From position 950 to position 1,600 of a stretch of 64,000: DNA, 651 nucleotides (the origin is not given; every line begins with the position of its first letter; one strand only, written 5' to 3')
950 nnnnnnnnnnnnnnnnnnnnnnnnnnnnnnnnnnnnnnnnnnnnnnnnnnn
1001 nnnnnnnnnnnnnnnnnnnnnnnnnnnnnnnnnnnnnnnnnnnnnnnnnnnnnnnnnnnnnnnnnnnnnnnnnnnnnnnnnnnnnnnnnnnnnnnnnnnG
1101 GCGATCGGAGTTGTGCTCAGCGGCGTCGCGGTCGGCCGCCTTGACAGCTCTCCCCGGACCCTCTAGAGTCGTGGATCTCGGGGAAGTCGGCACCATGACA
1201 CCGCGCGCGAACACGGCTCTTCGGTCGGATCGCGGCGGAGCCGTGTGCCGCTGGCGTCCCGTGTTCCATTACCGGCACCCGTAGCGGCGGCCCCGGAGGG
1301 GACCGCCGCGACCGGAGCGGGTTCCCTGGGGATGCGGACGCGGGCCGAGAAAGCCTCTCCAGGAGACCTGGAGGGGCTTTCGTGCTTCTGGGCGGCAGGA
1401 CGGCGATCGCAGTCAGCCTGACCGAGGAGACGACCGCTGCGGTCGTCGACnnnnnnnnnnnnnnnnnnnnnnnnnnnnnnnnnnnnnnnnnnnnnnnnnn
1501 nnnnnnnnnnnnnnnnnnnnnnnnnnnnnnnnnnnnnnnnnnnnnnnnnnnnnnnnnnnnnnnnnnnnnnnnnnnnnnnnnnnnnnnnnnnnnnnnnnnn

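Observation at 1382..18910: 17.5-kb his-trp-aro supraoperon with near-universal start/stop overlaps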

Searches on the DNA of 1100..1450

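Call 40: search_rna_families(source=window, start=1100, end=1450, threshold=evalue, max_evalue=10)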
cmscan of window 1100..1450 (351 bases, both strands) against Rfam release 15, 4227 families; matches with E-value up to 10: 10.
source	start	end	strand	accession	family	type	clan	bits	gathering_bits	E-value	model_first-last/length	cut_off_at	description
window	1282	1314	-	RF02793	asR3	Gene; antisense;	-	20.3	46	0.28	1-57/57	no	Pyrobaculum asRNA3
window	1165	1253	+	RF02882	MH_s36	Gene; sRNA;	-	17.8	46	1.7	1-92/92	no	Mesorhizobail RNA 36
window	1268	1325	+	RF03271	mir-1247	Gene; miRNA;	-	16.7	70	3.7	1-74/74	no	mir-1247 microRNA precursor family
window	1344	1384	-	RF04041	MIR6154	Gene; miRNA;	-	15.2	100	2.2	1-77/77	no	MIR6154 microRNA precursor family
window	1346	1385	+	RF04198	MIR8670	Gene; miRNA;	-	15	150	3.7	1-142/142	no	MIR8670 microRNA precursor family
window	1270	1323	-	RF04011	mir-8515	Gene; miRNA;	-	14.5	100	5.7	1-92/92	no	mir-8515 microRNA precursor family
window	1344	1385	+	RF03327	mir-1266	Gene; miRNA;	-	13.9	70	9.4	1-82/82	no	mir-1266 microRNA precursor family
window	1276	1387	-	RF02232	sX13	Gene; sRNA;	-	13.2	50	3.6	1-115/115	no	Xanthomonadaceae sRNA sX13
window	1282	1334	+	RF02804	PyrR206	Gene; snRNA; snoRNA; HACA-box;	-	13.2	46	8.6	1-60/60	no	Pyrobaculum sRNA 206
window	1417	1450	+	RF00449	IRES_HIF1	Cis-reg; IRES;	-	8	110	7.2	1-36/279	3'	HIF-1 alpha IRES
